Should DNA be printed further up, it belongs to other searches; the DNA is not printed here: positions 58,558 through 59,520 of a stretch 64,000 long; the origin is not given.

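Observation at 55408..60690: Integrated SAM by-product salvage cluster: mtnP-mtnA-ahcY-class II aldolase-mtaD (DHAP-shunt-like, covering MTA, 5'-deoxyadenosine and SAH)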

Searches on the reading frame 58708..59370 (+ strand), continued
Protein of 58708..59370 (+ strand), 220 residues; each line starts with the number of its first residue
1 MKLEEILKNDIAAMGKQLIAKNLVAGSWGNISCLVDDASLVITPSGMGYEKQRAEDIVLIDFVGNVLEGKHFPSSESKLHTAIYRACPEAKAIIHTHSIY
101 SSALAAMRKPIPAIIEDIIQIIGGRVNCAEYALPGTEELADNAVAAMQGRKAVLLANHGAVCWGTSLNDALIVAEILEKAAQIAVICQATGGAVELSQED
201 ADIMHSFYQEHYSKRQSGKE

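Call 90: search_protein_families(library=pfam, proteins=[P0365, P0413, P0412, P0394, P0320, P0321, P0318], max_evalue=0.00001)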
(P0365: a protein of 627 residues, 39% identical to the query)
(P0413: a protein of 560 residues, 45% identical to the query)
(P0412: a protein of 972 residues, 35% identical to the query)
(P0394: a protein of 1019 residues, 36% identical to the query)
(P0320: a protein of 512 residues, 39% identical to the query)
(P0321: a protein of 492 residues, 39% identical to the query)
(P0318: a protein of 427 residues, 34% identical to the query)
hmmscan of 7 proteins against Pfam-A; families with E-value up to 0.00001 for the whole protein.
P0365 (627 aa): 3 families
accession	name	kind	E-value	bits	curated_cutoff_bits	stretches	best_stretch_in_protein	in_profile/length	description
PF00596.27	Aldolase_II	-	6.7e-49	166.7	22.2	1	418-591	2-181/183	Class II Aldolase and Adducin N-terminal domain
PF07690.21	MFS_1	-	2.4e-36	125.8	33.4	1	15-357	3-346/347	Major Facilitator Superfamily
PF12832.13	MFS_1_like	-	5.1e-08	32.8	25.2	1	220-395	3-181/373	MFS_1 like family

P0413 (560 aa): 3 families
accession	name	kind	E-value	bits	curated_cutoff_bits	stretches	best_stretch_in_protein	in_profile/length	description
PF02826.25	2-Hacid_dh_C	-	1.4e-55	187.8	25.1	1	110-294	1-178/178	D-isomer specific 2-hydroxyacid dehydrogenase, NAD binding domain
PF00596.27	Aldolase_II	-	4.3e-49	167.3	22.2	1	350-528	2-183/183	Class II Aldolase and Adducin N-terminal domain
PF00389.36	2-Hacid_dh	-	7.5e-14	52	24.6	1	4-326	2-134/134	D-isomer specific 2-hydroxyacid dehydrogenase, catalytic domain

P0412 (972 aa): 3 families
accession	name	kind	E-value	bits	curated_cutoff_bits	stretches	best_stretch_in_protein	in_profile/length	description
PF00596.27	Aldolase_II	-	9.1e-55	185.8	22.2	2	683-859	2-183/183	Class II Aldolase and Adducin N-terminal domain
PF00370.27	FGGY_N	-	3.1e-30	106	28.8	1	3-239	1-239/245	FGGY family of carbohydrate kinases, N-terminal domain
PF02782.22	FGGY_C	-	1.2e-16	61.5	27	1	255-442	2-197/198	FGGY family of carbohydrate kinases, C-terminal domain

P0394 (1019 aa): 4 families
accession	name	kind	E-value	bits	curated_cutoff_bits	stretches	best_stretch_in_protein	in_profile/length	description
PF01266.30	DAO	-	6.6e-58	197.3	27.9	1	513-887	1-351/353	FAD dependent oxidoreductase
PF00596.27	Aldolase_II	-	4.3e-56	190.1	22.2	2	230-404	1-181/183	Class II Aldolase and Adducin N-terminal domain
PF04324.20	Fer2_BFD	-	8.2e-11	42.5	26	1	937-991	1-50/50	BFD-like [2Fe-2S] binding domain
PF13450.12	NAD_binding_8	-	2.6e-06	28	21.9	1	516-551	1-36/68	NAD(P)-binding Rossmann-like domain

P0320 (512 aa): 1 family
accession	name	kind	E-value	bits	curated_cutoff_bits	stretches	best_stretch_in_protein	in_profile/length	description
PF00596.27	Aldolase_II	-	5.6e-102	339.7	22.2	2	262-435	1-182/183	Class II Aldolase and Adducin N-terminal domain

P0321 (492 aa): 1 family
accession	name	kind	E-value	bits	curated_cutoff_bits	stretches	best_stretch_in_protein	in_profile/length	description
PF00596.27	Aldolase_II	-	9.6e-73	244.4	22.2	2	307-476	3-179/183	Class II Aldolase and Adducin N-terminal domain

P0318 (427 aa): 1 family
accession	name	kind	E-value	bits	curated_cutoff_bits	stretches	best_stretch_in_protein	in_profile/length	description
PF00596.27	Aldolase_II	-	2.1e-70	236.8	22.2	2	9-183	2-182/183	Class II Aldolase and Adducin N-terminal domain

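Call 92: find_encoding_contigs(protein=P0196, flank=6000, max_places=1)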
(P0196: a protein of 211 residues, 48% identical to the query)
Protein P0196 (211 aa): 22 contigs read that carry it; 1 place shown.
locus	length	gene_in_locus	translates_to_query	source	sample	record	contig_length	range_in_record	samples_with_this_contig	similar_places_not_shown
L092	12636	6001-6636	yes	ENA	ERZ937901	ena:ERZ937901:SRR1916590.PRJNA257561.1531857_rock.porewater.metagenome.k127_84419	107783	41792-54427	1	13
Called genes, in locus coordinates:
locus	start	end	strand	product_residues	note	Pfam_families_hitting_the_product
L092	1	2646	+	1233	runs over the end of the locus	PF02463:SMC_N, PF13304:AAA_21, PF13476:AAA_23, PF13555:AAA_29 (weak), PF06470:SMC_hinge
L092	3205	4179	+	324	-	PF02881:SRP54_N, PF13401:AAA_22 (weak), PF00448:SRP54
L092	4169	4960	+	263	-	PF01048:PNP_UDP_1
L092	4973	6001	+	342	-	PF01008:IF-2B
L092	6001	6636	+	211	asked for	PF00596:Aldolase_II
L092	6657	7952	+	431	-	PF01979:Amidohydro_1, PF07969:Amidohydro_3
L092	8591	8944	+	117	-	PF04297:UPF0122, PF04545:Sigma70_r4 (weak), PF08281:Sigma70_r4_2 (weak)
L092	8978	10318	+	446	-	PF02881:SRP54_N, PF00448:SRP54, PF01656:CbiA (weak), PF02978:SRP_SPB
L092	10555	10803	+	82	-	PF00886:Ribosomal_S16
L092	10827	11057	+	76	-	PF13083:KH_KhpA-B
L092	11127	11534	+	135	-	PF11068:YlqD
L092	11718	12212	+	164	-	PF01782:RimM, PF24986:PRC_RimM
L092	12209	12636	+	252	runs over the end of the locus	PF01746:tRNA_m1G_MT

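Call 93: find_encoding_contigs(protein=P0179, flank=6000, max_places=1)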
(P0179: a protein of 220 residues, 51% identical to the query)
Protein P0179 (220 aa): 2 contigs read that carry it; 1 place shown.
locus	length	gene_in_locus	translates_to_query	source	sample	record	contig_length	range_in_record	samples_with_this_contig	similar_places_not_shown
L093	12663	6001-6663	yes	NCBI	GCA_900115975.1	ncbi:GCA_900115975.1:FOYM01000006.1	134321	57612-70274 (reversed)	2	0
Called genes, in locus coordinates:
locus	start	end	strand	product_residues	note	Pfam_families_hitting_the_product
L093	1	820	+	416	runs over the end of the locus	PF00109:ketoacyl-synt, PF02801:Ketoacyl-synt_C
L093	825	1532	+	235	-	PF22935:RM44_endonuclase (faint), PF14622:Ribonucleas_3_3, PF00636:Ribonuclease_3, PF00035:dsrm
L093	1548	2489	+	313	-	PF02881:SRP54_N, PF13401:AAA_22 (faint), PF13604:AAA_30 (weak), PF00448:SRP54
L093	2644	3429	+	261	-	PF01048:PNP_UDP_1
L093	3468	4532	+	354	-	PF01008:IF-2B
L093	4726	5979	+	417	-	PF05221:AdoHcyase, PF02826:2-Hacid_dh_C, PF00670:AdoHcyase_NAD, PF07991:KARI_N (weak)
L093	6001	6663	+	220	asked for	PF00596:Aldolase_II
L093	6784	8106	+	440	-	PF01979:Amidohydro_1, PF07969:Amidohydro_3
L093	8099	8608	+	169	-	PF01965:DJ-1_PfpI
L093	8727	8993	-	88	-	PF09723:Zn_ribbon_8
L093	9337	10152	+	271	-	PF00809:Pterin_bind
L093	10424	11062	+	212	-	PF02607:B12-binding_2, PF02310:B12-binding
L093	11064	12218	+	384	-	PF01208:URO-D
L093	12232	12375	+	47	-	-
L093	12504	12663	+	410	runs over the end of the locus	PF00083:Sugar_tr (faint), PF07690:MFS_1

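Call 94: find_encoding_contigs(protein=P0237, flank=6000, max_places=1)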
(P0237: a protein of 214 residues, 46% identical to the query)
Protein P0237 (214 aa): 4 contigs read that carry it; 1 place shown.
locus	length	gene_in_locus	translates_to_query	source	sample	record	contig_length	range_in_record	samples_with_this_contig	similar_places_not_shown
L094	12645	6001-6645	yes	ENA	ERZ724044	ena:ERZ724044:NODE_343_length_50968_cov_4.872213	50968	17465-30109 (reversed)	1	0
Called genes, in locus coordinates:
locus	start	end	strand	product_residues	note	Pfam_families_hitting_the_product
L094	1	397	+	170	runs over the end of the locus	PF14317:YcxB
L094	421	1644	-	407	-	PF05343:Peptidase_M42 (faint), PF01546:Peptidase_M20, PF07687:M20_dimer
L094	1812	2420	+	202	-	PF01470:Peptidase_C15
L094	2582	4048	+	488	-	PF12833:HTH_18, PF00165:HTH_AraC (weak)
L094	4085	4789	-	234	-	PF00702:Hydrolase, PF13419:HAD_2, PF13242:Hydrolase_like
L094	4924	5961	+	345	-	PF01008:IF-2B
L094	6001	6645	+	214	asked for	PF00596:Aldolase_II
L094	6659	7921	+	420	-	PF01979:Amidohydro_1, PF07969:Amidohydro_3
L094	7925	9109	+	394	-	PF01053:Cys_Met_Meta_PP, PF00155:Aminotran_1_2, PF06838:Met_gamma_lyase (weak)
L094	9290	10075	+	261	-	-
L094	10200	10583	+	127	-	PF02142:MGS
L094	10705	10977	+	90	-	PF09860:DUF2087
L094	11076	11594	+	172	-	PF04542:Sigma70_r2, PF08281:Sigma70_r4_2, PF04545:Sigma70_r4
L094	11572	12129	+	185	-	-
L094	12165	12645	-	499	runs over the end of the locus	PF01921:tRNA-synt_1f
